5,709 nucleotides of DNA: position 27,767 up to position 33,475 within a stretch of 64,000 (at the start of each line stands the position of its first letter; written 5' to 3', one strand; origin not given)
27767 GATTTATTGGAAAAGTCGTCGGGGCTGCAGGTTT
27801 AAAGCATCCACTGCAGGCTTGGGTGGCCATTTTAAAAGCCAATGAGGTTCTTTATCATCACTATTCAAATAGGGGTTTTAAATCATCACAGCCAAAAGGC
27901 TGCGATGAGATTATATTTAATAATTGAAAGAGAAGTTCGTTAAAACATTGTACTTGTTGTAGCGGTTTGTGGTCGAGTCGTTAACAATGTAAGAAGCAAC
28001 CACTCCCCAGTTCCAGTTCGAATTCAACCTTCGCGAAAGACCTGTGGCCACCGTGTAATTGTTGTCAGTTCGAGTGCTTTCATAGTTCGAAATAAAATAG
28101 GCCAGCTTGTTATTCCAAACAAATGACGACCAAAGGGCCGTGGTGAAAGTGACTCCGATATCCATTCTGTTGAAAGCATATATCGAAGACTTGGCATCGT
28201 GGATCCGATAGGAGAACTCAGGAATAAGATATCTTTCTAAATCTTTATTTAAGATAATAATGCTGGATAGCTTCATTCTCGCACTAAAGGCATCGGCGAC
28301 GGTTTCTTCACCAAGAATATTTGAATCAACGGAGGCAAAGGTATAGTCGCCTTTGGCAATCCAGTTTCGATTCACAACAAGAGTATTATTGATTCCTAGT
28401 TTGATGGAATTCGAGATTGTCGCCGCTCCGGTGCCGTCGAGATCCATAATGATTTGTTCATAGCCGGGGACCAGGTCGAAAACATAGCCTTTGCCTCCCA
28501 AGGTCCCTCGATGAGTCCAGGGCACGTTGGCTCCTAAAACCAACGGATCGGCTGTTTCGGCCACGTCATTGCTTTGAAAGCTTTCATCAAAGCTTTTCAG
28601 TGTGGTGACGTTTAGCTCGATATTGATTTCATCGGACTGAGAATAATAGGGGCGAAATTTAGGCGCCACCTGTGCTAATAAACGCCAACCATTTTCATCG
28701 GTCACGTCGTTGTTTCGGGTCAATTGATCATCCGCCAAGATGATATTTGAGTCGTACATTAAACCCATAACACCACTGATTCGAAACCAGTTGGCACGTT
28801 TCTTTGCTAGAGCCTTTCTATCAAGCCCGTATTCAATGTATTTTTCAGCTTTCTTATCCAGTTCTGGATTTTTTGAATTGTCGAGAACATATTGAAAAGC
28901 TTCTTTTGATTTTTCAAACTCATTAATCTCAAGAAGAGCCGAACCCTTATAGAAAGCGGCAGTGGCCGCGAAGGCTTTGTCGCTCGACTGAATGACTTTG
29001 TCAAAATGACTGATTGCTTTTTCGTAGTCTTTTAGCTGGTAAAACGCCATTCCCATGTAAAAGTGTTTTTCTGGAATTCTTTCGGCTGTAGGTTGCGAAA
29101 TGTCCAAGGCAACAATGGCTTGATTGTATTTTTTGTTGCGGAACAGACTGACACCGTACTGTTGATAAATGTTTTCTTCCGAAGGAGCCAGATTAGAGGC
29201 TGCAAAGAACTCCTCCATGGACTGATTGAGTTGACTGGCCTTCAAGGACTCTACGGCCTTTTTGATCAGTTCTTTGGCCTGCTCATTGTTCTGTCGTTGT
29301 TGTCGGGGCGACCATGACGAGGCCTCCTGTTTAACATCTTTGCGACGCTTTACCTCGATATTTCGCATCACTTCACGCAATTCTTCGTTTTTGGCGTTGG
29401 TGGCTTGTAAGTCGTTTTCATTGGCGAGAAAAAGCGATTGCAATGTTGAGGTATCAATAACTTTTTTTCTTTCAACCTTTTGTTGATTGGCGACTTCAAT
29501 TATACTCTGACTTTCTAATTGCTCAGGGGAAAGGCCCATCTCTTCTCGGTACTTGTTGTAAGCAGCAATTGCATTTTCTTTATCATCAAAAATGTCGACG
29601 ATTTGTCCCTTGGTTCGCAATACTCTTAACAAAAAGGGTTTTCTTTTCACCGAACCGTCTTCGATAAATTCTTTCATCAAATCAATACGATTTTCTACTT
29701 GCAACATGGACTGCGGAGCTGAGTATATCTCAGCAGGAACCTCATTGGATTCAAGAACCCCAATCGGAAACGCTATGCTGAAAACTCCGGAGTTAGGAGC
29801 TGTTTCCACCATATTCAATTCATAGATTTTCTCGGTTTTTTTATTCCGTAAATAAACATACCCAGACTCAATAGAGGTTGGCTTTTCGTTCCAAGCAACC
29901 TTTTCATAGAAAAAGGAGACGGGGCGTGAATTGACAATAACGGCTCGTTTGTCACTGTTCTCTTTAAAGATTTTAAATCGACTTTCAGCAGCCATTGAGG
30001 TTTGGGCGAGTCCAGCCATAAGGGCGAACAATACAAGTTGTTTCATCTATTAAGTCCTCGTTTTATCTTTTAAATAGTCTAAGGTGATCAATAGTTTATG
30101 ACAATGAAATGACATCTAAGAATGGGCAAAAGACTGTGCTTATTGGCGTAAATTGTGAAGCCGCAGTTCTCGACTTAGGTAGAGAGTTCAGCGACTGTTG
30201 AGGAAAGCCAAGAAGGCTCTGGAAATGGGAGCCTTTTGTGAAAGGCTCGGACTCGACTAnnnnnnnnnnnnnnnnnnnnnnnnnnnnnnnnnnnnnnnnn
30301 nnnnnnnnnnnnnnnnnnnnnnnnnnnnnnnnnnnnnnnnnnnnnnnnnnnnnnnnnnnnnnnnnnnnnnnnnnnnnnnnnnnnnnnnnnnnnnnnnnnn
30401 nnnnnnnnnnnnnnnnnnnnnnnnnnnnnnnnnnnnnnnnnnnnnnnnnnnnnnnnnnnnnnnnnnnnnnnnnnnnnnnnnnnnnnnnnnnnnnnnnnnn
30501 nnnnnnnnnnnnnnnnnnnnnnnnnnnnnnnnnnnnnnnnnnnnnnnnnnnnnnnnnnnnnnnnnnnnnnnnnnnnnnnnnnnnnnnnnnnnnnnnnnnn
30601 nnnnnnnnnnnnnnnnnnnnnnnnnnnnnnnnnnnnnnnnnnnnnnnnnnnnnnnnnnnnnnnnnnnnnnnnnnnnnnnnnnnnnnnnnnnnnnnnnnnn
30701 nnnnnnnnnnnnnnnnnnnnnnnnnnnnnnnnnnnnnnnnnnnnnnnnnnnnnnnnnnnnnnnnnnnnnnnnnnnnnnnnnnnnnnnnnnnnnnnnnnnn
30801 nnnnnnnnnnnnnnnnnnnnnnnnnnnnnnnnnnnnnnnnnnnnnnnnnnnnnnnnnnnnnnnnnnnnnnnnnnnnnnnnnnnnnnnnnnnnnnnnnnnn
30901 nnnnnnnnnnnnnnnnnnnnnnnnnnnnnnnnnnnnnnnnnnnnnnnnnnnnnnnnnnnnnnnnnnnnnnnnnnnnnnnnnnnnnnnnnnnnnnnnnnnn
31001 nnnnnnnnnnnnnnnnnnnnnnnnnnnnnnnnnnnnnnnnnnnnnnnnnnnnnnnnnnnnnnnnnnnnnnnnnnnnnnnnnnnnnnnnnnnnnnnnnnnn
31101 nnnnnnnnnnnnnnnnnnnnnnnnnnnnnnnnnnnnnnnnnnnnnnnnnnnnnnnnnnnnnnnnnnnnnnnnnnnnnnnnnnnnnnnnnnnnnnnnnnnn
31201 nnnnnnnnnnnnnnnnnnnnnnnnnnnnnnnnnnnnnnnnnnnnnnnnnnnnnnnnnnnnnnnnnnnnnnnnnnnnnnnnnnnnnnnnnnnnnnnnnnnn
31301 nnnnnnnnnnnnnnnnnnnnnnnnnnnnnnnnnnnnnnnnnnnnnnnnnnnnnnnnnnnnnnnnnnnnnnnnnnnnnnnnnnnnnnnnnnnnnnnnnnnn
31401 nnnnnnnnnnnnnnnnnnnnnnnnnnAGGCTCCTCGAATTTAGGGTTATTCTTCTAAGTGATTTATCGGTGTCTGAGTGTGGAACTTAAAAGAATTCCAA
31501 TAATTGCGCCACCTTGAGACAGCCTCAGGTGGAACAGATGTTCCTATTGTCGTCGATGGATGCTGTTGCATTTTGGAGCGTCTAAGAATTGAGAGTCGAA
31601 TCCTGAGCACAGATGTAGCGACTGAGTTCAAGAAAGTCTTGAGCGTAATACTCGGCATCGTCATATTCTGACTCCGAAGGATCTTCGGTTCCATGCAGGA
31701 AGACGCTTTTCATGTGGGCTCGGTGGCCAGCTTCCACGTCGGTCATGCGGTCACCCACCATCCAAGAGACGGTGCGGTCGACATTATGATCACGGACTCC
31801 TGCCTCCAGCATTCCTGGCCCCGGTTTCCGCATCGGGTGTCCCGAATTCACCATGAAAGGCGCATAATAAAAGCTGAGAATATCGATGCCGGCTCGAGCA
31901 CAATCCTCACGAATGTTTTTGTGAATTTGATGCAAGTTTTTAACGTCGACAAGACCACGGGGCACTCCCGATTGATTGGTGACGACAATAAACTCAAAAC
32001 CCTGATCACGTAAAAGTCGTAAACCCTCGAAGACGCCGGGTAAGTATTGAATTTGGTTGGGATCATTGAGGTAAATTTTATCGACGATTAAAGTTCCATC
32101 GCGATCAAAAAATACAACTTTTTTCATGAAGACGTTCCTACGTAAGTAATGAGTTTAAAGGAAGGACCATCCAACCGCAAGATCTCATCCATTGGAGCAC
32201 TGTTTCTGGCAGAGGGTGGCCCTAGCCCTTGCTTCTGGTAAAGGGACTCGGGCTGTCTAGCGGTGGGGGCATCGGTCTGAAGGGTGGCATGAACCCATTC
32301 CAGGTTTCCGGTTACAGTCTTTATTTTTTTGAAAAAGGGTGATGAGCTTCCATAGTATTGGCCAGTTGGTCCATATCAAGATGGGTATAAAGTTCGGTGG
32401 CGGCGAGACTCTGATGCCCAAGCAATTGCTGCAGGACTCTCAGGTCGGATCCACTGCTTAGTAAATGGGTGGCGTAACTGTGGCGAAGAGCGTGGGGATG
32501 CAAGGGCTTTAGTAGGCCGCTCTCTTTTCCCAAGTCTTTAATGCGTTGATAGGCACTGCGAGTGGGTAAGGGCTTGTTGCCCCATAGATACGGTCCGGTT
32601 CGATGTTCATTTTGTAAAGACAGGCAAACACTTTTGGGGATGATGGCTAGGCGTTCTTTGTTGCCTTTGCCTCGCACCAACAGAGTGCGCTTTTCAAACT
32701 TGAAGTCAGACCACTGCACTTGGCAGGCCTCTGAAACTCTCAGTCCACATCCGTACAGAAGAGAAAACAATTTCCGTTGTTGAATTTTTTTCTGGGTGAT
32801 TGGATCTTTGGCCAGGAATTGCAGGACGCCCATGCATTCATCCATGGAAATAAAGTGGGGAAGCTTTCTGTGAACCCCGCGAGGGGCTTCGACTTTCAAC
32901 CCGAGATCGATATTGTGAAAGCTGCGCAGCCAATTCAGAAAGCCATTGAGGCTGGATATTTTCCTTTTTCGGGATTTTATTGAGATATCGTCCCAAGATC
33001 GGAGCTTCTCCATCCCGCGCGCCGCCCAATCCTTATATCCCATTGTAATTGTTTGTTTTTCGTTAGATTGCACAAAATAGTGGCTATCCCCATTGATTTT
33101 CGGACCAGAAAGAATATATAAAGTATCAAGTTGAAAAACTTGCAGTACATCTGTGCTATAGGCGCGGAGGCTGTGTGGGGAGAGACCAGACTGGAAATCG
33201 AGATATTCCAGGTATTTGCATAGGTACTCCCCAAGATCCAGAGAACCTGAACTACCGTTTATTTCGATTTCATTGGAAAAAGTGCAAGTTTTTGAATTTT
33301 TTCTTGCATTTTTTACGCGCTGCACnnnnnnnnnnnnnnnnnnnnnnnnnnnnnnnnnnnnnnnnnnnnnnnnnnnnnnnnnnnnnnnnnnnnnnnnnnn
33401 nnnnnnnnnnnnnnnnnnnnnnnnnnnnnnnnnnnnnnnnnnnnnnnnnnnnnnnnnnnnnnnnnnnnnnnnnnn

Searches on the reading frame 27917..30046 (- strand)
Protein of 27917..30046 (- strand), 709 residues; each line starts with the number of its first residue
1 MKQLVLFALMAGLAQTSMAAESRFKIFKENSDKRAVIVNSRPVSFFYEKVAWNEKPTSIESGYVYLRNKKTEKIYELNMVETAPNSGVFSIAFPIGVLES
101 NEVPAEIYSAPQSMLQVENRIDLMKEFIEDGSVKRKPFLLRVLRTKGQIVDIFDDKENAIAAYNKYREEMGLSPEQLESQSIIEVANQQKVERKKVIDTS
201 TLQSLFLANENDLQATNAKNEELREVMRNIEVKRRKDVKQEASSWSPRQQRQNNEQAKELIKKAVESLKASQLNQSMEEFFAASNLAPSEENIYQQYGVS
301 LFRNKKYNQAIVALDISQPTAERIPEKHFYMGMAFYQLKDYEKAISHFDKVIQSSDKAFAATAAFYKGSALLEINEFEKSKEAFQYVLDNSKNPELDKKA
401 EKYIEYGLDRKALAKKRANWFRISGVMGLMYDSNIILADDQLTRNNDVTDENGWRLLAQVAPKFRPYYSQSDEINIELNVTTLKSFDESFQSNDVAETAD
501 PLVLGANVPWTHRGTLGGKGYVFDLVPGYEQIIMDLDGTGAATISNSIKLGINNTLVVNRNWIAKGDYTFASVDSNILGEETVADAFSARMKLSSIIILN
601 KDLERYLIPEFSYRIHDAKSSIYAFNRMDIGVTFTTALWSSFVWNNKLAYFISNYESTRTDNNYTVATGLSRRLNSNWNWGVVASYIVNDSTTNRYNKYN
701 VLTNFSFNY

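Call 86: search_protein_families(library=pfam, proteins=[window:27917-30046:-], max_evalue=0.00001)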
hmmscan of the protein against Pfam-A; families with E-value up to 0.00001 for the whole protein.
window:27917-30046:- (709 aa): 4 families
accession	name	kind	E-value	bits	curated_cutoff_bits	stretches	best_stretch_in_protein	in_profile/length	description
PF07719.23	TPR_2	-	1.6e-09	37.6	27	0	326-353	2-29/34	Tetratricopeptide repeat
PF00515.34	TPR_1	-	5.4e-07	29.6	27.8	0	328-353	4-29/34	Tetratricopeptide repeat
PF13174.12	TPR_6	-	4.3e-06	27.5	26.3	0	329-353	4-28/33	Tetratricopeptide repeat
PF13424.12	TPR_12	-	7.8e-06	26.4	30.1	0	331-390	9-74/77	Tetratricopeptide repeat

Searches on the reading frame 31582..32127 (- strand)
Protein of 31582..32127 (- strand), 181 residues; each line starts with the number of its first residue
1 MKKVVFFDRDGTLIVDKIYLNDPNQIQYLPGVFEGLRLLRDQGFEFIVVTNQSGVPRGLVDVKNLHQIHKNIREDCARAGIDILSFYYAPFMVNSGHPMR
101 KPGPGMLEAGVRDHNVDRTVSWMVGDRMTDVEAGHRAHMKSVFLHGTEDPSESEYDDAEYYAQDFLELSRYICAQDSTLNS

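Call 86: search_protein_families(library=pfam, proteins=[window:31582-32127:-], max_evalue=0.00001)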
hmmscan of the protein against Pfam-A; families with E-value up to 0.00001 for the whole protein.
window:31582-32127:- (181 aa): 5 families
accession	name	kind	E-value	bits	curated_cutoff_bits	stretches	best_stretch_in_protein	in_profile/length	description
PF13242.12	Hydrolase_like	-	5.7e-12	45.8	22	1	99-167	2-74/75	HAD-hyrolase-like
PF08645.17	PNK3P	-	6.4e-10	39.4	22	1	3-127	1-126/161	Polynucleotide kinase 3 phosphatase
PF13419.12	HAD_2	-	1e-09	39.2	23.8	1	99-142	133-176/178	Haloacid dehalogenase-like hydrolase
PF00702.32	Hydrolase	-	1.1e-09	39.5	26.4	1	28-138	99-191/191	haloacid dehalogenase-like hydrolase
PF13344.12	Hydrolase_6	-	7.9e-06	26.3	27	0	5-58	1-45/101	Haloacid dehalogenase-like hydrolase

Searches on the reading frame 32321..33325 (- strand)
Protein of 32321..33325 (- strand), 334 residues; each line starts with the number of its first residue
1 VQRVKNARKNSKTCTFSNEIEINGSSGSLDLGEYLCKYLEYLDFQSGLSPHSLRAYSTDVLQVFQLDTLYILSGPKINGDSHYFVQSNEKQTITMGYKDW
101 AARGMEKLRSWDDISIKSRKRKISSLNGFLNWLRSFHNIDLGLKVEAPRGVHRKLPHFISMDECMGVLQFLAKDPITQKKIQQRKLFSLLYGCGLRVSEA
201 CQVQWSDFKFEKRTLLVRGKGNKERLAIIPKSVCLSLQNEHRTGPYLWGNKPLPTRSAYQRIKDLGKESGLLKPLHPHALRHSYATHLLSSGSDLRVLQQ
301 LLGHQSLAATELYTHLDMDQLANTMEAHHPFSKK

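Call 86: search_protein_families(library=pfam, proteins=[window:32321-33325:-], max_evalue=0.00001)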
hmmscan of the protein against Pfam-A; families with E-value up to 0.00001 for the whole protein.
window:32321-33325:- (334 aa): 2 families
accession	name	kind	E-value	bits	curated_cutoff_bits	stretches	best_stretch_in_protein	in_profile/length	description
PF00589.27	Phage_integrase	-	7.5e-36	123.9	27.1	1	169-318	13-170/172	Phage integrase family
PF02899.23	Phage_int_SAM_1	-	5.3e-06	27.1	22.3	0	37-64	3-30/83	Phage integrase, N-terminal SAM-like domain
